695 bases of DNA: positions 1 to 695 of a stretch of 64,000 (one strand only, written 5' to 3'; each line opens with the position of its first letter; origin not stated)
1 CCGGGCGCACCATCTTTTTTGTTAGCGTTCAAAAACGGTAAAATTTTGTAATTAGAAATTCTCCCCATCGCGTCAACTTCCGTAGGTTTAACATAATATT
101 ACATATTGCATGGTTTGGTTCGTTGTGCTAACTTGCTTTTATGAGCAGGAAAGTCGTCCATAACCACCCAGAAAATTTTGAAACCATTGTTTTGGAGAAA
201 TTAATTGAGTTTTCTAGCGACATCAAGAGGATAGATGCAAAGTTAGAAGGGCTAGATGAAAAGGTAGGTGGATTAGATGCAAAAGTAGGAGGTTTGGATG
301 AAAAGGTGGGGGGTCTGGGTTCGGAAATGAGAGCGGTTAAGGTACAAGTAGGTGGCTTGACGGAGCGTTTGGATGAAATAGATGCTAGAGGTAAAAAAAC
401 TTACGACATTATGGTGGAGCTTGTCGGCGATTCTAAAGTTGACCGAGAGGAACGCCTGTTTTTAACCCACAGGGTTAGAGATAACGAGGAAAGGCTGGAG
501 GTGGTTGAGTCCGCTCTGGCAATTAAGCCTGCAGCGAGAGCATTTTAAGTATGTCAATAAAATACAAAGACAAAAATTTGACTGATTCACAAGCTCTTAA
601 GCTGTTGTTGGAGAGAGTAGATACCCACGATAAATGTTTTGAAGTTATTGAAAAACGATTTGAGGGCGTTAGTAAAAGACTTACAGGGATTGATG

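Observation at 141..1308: Tandem triplet of paralogous small coiled-coil proteins with conserved termini and divergent cores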

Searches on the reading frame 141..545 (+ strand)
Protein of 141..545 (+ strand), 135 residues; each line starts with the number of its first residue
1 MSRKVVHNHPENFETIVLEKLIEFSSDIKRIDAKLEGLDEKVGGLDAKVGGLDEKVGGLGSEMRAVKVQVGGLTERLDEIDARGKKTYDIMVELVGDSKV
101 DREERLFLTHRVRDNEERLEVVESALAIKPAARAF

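Call 3: search_protein_families(library=pfam, proteins=[window:141-545:+], max_evalue=10)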
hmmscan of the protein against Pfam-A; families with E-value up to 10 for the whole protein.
window:141-545:+ (135 aa): 7 families
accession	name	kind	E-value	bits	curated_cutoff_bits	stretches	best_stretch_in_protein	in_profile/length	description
PF07889.17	DUF1664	-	1.4e-05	25.6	34.6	1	6-82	46-122/124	Protein of unknown function (DUF1664)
PF23991.1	DUF7310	-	0.00068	20.5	40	1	18-70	22-74/83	Coiled-coil region of unknown function (DUF7310)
PF00261.25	Tropomyosin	-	0.0049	16.8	38.6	2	19-81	174-236/242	Tropomyosin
PF05531.17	NPV_P10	-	0.0091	16.9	29.8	1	26-77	11-65/75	Nucleopolyhedrovirus P10 protein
PF06009.19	Laminin_II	-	0.025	15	33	1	16-86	14-84/138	Laminin Domain II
PF05377.16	FlaC_arch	-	0.11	13.4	27.8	1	48-82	1-35/55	Flagella accessory protein C (FlaC)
PF01519.22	DUF16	-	0.11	13.4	40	1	27-80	35-95/104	Protein of unknown function DUF16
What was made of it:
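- On DUF1664 (PF07889): 25.6 bits for copy 1, over the GLDEKVG repeat region only (call 3).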

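Call 4: search_protein_families(library=phrogs, proteins=[window:141-545:+], max_evalue=10)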
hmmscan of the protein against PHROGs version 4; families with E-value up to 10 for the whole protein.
window:141-545:+ (135 aa): 14 families
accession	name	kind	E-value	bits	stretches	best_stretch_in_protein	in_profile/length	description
phrog_13576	-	other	1.5e-05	26.2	1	12-91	41-121/126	methyltransferase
phrog_937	-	other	0.0018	19.6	1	21-94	13-93/115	hemolysin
phrog_5553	-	unknown function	0.0032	18.7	1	17-119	5-107/114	-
phrog_4876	-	unknown function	0.012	16.2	1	16-90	97-171/226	-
phrog_6136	-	unknown function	0.013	16.4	1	42-87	29-76/120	-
phrog_9583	-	unknown function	0.028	16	1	7-79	30-99/113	-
phrog_15543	-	unknown function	0.035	15.3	1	55-89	23-57/76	-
phrog_19028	-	unknown function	0.049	14.5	1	85-126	8-50/60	-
phrog_13909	-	unknown function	0.053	14.5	1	16-54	35-73/81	-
phrog_4704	-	tail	0.053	13.2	1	24-103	36-106/625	tail length tape measure protein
phrog_12015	-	unknown function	0.057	14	1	29-83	94-148/165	-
phrog_3700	-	unknown function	0.073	14.5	1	62-119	3-60/124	-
phrog_19984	-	unknown function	0.12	13.2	1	11-46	47-82/156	-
phrog_1293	-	tail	0.29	9.8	1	24-82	27-85/1424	tail length tape measure protein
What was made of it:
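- There are weak phrog 'hemolysin' hits (call 4).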

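Call 8: find_homologous_proteins(query=A1, max_evalue=0.001)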
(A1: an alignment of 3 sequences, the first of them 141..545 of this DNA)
Query A1 (3 sequences) (135 aa, profile of the alignment): 13 proteins with E <= 0.001 among 1588 candidates.
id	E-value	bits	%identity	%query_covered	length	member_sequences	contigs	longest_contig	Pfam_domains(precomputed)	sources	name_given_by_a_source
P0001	1.6e-55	204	37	100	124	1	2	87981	-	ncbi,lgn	-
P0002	9.4e-54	199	30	89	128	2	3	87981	-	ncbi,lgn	-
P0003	4.3e-52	193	100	100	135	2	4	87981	PF07889.18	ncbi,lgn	-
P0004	3.6e-37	145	35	66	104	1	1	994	-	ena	-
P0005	1.1e-33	134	35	100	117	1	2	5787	-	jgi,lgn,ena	jgi:hypothetical protein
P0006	5.4e-33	132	38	99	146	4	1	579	-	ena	-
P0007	5.7e-33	132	38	100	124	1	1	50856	-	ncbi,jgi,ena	ncbi:MAG: hypothetical protein WC988_04150 [Patescibacteria group bacterium]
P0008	2.0e-32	130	36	99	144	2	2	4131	-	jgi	-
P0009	2.2e-28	117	33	88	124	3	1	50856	-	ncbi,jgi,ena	ncbi:MAG: hypothetical protein WC988_04165 [Patescibacteria group bacterium]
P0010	9.0e-28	115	53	100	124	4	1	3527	PF05278.18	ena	-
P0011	4.6e-26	109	36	100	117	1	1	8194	-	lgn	-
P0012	1.5e-19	88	48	44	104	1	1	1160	-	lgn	-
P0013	4.3e-5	42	46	52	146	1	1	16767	PF04513.18,PF20667.4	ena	-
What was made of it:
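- Only 12 close homolog clusters (the three window proteins included) among 5.8e9 clusters (call 8).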

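Call 13: find_encoding_contigs(protein=P0007, flank=10000, max_places=4)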
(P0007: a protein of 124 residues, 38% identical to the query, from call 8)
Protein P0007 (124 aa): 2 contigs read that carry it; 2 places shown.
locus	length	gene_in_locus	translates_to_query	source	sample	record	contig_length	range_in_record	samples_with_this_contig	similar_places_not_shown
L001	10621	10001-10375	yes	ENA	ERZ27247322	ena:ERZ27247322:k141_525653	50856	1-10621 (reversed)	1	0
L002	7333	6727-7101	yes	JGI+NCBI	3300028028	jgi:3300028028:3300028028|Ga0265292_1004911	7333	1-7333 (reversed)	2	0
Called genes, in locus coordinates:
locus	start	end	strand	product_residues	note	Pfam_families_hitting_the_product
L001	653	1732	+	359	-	PF02899:Phage_int_SAM_1 (weak), PF00589:Phage_integrase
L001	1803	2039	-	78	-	-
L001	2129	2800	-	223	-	PF01351:RNase_HII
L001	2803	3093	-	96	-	-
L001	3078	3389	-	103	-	PF08843:AbiEii (weak)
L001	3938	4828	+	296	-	PF01634:HisG, PF08029:HisG_C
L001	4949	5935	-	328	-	PF02615:Ldh_2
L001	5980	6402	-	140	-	PF04607:RelA_SpoT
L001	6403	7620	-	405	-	PF05496:RuvB_N, PF00158:Sigma54_activat (faint), PF20720:nSTAND3 (weak), PF00004:AAA, PF07728:AAA_5 (weak), PF13173:AAA_14 (weak), PF16193:AAA_assoc_2, PF12002:MgsA_C, +1 more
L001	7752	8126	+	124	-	-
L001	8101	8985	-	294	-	PF04055:Radical_SAM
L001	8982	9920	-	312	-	PF13793:Pribosyltran_N, PF14681:UPRTase (weak), PF00156:Pribosyltran, PF14572:Pribosyl_synth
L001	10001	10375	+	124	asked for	-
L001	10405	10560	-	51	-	-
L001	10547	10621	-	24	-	?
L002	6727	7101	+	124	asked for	-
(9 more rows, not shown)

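Call 14: find_encoding_contigs(protein=P0011, flank=8000, max_places=3)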
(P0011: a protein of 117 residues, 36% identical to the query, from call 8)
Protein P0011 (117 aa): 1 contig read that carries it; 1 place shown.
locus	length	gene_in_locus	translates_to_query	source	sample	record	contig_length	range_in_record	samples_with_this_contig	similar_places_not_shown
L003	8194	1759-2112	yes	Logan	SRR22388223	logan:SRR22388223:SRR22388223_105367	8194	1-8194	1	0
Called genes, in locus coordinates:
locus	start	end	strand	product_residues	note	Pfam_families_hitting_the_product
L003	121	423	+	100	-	PF11950:DUF3467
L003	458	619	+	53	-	PF04255:DUF433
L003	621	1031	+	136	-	PF18480:DUF5615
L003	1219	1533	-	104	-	-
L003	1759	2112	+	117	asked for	-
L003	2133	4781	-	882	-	PF00521:DNA_topoisoIV, PF03989:DNA_gyraseA_C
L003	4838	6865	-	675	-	PF03030:H_PPase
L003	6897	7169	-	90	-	PF03449:GreA_GreB_N (weak)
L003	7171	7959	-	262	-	-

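Call 15: find_encoding_contigs(protein=P0005, flank=8000, max_places=3)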
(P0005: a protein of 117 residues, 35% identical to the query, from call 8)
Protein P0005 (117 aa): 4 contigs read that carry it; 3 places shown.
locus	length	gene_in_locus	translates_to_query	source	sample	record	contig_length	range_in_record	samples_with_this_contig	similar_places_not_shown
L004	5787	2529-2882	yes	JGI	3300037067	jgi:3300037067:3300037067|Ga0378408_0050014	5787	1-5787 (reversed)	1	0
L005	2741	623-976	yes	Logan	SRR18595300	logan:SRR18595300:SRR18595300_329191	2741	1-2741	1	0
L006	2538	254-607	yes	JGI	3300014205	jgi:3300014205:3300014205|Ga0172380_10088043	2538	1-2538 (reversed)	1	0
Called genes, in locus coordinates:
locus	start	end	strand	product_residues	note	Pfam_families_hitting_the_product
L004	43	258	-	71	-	-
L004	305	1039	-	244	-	PF01351:RNase_HII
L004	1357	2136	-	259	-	PF00528:BPD_transp_1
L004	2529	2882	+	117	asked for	-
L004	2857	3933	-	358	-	PF01368:DHH, PF02272:DHHA1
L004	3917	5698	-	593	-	PF00521:DNA_topoisoIV, PF03989:DNA_gyraseA_C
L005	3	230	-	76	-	?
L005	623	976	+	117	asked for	-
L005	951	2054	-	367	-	PF01368:DHH, PF02272:DHHA1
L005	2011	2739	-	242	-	?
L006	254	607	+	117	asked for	-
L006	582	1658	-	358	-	PF01368:DHH, PF02272:DHHA1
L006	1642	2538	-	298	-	?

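Call 16: find_encoding_contigs(protein=P0010, flank=8000, max_places=3)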
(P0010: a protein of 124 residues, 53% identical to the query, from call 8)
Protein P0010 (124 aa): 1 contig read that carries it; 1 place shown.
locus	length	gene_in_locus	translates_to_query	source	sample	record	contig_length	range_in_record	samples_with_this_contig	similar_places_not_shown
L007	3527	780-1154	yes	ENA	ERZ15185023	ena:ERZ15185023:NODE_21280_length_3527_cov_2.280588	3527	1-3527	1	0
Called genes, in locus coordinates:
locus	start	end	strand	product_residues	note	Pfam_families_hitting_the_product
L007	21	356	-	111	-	-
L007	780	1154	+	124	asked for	PF05278:PEARLI-4 (weak)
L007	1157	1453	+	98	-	-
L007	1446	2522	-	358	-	PF01368:DHH, PF02272:DHHA1 (weak)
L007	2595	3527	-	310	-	?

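Call 17: find_encoding_contigs(protein=P0008, flank=8000, max_places=3)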
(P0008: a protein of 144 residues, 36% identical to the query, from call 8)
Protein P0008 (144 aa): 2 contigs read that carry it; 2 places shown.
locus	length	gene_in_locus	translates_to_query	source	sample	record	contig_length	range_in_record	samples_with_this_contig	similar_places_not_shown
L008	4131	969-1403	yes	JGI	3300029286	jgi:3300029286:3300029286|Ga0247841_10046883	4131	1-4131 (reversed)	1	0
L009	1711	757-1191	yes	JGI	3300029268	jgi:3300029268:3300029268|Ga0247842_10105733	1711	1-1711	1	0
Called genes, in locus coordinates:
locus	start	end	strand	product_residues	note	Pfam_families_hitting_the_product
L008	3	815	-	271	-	?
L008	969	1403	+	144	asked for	-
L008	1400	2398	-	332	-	PF01368:DHH, PF02272:DHHA1 (weak)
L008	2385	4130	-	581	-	?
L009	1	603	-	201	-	?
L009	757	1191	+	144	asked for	-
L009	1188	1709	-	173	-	?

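Call 18: find_encoding_contigs(protein=P0003, flank=10000, max_places=4)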
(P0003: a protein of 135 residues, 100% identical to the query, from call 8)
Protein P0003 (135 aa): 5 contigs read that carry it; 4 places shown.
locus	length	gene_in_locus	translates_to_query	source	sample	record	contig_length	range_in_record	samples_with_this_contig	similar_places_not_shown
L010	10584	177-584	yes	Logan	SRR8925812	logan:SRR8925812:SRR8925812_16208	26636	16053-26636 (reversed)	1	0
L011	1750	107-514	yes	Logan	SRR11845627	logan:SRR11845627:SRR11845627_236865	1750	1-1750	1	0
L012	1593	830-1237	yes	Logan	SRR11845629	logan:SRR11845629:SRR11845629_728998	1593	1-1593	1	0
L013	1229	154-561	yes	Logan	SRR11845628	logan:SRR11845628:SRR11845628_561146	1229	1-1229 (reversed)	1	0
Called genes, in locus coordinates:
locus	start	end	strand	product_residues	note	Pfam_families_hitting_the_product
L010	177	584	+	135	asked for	PF07889:DUF1664 (weak)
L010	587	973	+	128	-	-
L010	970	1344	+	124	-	-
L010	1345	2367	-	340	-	PF01368:DHH, PF02272:DHHA1 (weak)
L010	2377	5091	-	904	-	PF00521:DNA_topoisoIV, PF03989:DNA_gyraseA_C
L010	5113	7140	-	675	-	PF03030:H_PPase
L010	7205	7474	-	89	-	PF03449:GreA_GreB_N (weak)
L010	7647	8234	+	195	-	-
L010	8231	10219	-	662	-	PF02518:HATPase_c, PF00204:DNA_gyraseB, PF01751:Toprim, PF00986:DNA_gyraseB_C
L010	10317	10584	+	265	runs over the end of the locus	PF13177:DNA_pol3_delta2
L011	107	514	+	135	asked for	PF07889:DUF1664 (weak)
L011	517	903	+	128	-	-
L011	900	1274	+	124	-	-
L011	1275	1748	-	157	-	?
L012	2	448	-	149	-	?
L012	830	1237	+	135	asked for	PF07889:DUF1664 (weak)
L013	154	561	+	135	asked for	PF07889:DUF1664 (weak)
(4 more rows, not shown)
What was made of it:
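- Copy number varies between relatives (calls 14-18).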

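Call 20: search_protein_representatives(alignment_id=A3)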
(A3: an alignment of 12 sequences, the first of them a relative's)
Query: 12 sequences, 131 profile positions. Proteins with E-value up to 0.001 (for the whole library): 847; up to 1e-10: 64; up to 1e-30: 8. The best 150 are listed.
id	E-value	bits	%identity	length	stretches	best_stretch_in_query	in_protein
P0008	2.7e-55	202.3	-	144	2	24-131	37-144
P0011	2.1e-47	176.7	-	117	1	1-130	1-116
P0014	2.8e-46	173.1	-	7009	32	47-51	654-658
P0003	4.9e-43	162.6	-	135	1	1-131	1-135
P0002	1.9e-39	151.0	-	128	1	1-130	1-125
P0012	6.5e-36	139.5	-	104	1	13-124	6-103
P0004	9.9e-35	135.7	-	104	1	22-131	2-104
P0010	1.1e-34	135.6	-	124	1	1-131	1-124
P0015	7.9e-29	116.6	-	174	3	20-128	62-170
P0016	3.2e-26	108.2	-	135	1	15-129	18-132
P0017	3.2e-24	101.7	-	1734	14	17-85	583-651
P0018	2.3e-22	95.7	-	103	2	52-131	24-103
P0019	3.3e-21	92.0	-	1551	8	27-78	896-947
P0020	6.2e-21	91.1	-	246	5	10-80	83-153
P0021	3.3e-20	88.7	-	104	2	51-126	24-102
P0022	4.5e-20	88.3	-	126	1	8-127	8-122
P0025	1.8e-18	83.1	-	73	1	58-131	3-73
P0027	9.0e-18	80.8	-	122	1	10-113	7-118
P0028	4.8e-17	78.5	-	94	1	37-121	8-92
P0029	1.4e-16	77.0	-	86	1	43-119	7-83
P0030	1.9e-16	76.6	-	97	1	41-121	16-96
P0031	2.6e-16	76.1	-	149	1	17-130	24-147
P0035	3.2e-15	72.6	-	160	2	21-129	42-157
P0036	4.3e-15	72.2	-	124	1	17-123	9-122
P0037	4.3e-15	72.2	-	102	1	25-121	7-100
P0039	1.2e-14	70.7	-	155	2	29-131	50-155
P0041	2.5e-14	69.7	-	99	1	31-120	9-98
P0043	3.9e-14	69.1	-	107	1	31-126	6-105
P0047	2.8e-13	66.3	-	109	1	30-121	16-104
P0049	5.4e-13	65.4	-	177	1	10-130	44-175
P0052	1.0e-12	64.5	-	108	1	28-119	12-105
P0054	1.6e-12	63.9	-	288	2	14-123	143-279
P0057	3.5e-12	62.7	-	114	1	17-123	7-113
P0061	5.1e-12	62.2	-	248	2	32-119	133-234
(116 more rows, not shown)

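Call 24: search_protein_families(library=pfam, alignment_id=A4, max_evalue=0.01)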
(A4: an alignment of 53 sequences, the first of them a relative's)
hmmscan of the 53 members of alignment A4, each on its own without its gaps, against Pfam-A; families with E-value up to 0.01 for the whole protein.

A. member 1, P0003 (135 aa): 4 families
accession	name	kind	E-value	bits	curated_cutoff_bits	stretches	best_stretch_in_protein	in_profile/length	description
PF07889.17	DUF1664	-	1.4e-05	25.6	34.6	1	6-82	46-122/124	Protein of unknown function (DUF1664)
PF23991.1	DUF7310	-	0.00068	20.5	40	0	18-70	22-74/83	Coiled-coil region of unknown function (DUF7310)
PF00261.25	Tropomyosin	-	0.0049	16.8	38.6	0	19-81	174-236/242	Tropomyosin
PF05531.17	NPV_P10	-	0.0091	16.9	29.8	0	26-77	11-65/75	Nucleopolyhedrovirus P10 protein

B. families by the number of members that match (of 53 scanned): 88 families (the first 25 are shown)
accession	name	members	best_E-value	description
PF23991.1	DUF7310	22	5.3e-07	Coiled-coil region of unknown function (DUF7310)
PF10779.14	XhlA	12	9.2e-08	Haemolysin XhlA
PF01519.22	DUF16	12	1.2e-05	Protein of unknown function DUF16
PF05377.16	FlaC_arch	11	6.4e-07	Flagella accessory protein C (FlaC)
PF07889.17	DUF1664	10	1.4e-05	Protein of unknown function (DUF1664)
PF05531.17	NPV_P10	10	0.00026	Nucleopolyhedrovirus P10 protein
PF00261.25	Tropomyosin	8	0.00032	Tropomyosin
PF10046.14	BLOC1_2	6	3.8e-06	Biogenesis of lysosome-related organelles complex-1 subunit 2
PF14712.11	Snapin_Pallidin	6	0.00043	Snapin/Pallidin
PF24073.1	DUF7365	5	7.6e-05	Coiled-coil region of unknown function (DUF7365)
PF06160.17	EzrA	5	0.00018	Septation ring formation regulator, EzrA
PF19220.6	Rod_CreS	4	4e-05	Crescentin, rod domain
PF10473.14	CENP-F_leu_zip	4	6.7e-05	Leucine-rich repeats of kinetochore protein Cenp-F/LEK1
PF24922.1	ACBP4_C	4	0.00016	Acyl-CoA-binding domain-containing protein 4-6, C-terminal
PF08702.15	Fib_alpha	4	0.002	Fibrinogen alpha/beta chain family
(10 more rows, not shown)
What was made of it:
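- On XhlA (PF10779): The best E-value among 53 members is 9e-8 (call 24).
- Closest known: Mycoplasma DUF16. Same: 12 of 53 members give weak DUF16 hits (call 24).
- Weak XhlA (PF10779) similarity in 12 of 53 family members, with a best E-value of 9e-8 (call 24).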

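Call 25: search_protein_families(library=ncbifam, alignment_id=A4, max_evalue=0.01)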
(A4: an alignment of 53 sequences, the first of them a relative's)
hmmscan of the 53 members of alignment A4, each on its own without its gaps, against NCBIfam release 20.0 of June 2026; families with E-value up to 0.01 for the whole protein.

A. member 1, P0003 (135 aa): 3 families
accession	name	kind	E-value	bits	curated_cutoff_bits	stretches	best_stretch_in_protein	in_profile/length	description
TIGR02168.1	SMC_prok_B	equivalog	0.0038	15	567.35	1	15-128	766-879/1181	chromosome segregation protein SMC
NF053525.1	thylo_ssr2422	subfamily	0.0068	16.8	38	0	8-49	5-46/77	ssr2422 family thylakoid membrane protein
NF045487.1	ASRP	equivalog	0.008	14.8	300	1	18-124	110-225/593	archaea-specific SMC-related protein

B. families by the number of members that match (of 53 scanned): 60 families (the first 25 are shown)
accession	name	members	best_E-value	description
NF045487.1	ASRP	29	2.8e-07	archaea-specific SMC-related protein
NF047515.1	SpiroCoCo_C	28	9.2e-07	SpiroCoCo family coiled-coil protein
NF003034.1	PRK03918.1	19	3.6e-09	DNA double-strand break repair ATPase Rad50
TIGR02169.1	SMC_prok_A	17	3e-07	chromosome segregation protein SMC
TIGR02168.1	SMC_prok_B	16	1.8e-07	chromosome segregation protein SMC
NF041034.1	Rad50_Sulf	14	5e-05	DNA double-strand break repair ATPase Rad50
NF047516.1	LA_3659_fam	10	1.2e-06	LA_3659 family protein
NF047514.1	SpiroCoCo_N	10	1.2e-06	SpiroCoCo family coiled-coil protein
NF053563.1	Rkd4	10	0.00043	arcadin-4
NF053525.1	thylo_ssr2422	8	0.00028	ssr2422 family thylakoid membrane protein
NF048001.1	GTP_morpho_1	7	7.7e-06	GTA head formation protein, RCAP_rcc01685 family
TIGR04523.1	Mplasa_alph_rch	7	2.7e-05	helix-rich protein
NF041035.1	Rad50_Halo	7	0.00019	DNA double-strand break repair ATPase Rad50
NF047363.1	Zn_ribbon_CdsZ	6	1.1e-05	zinc ribbon domain regulatory protein CdsZ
TIGR04211.1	SH3_and_anchor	6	0.00027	TIGR04211 family SH3 domain-containing protein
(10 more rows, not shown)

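Call 26: search_solved_structures(query=A4, max_evalue=1)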
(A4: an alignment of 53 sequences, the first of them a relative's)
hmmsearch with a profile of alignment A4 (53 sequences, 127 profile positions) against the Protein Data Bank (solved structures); distinct sequences matched with E-value up to 1: 695 (the best 60 are shown).
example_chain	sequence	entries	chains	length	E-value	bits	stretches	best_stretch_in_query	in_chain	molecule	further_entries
2ch7_B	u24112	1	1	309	1.6e-10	44.2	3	20-79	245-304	METHYL-ACCEPTING CHEMOTAXIS PROTEIN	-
3ja6_H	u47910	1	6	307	1.6e-10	44.2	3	20-79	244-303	Methyl-accepting chemotaxis protein 2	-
2ch7_A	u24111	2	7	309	2.3e-10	43.7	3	20-79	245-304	METHYL-ACCEPTING CHEMOTAXIS PROTEIN | Methyl-accepting chemotaxis protein 2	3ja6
6gaj_A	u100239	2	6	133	1.6e-07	34.5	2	7-68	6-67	Outer capsid protein sigma-1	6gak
6gao_A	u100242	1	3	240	2.2e-07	34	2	17-77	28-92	Outer capsid protein sigma-1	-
2yo3_A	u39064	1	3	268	2.5e-07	33.8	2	19-73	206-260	GENERAL CONTROL PROTEIN GCN4, PUTATIVE INNER MEMBRANE PROTEIN, GENERAL CONTROL PROTEIN GCN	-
7ko4_P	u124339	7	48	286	5.5e-07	32.7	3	17-82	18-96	Tropomyosin alpha-1 chain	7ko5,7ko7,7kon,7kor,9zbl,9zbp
2w49_A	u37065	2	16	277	6.8e-07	32.4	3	17-82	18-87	TROPOMYOSIN ALPHA-1 CHAIN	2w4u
6kn7_P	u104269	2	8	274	7.7e-07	32.3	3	18-82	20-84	Tropomyosin alpha-1 chain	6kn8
6x5z_O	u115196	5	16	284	8.8e-07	32.1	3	17-82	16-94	Tropomyosin alpha-1 chain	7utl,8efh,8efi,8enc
7uti_e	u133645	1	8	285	9.1e-07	32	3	17-82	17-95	Tropomyosin alpha-1 chain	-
9e2e_G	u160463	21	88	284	9.7e-07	31.9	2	17-82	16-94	Tropomyosin alpha-1 chain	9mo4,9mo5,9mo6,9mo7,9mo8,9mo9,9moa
2tma_A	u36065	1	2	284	1.4e-06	31.4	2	18-73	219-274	TROPOMYOSIN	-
8a3k_UNK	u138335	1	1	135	2.7e-06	30.5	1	7-48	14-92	sc-apCC-4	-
8qkd_A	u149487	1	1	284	3.1e-06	30.3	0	10-79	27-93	sc-CC-5-24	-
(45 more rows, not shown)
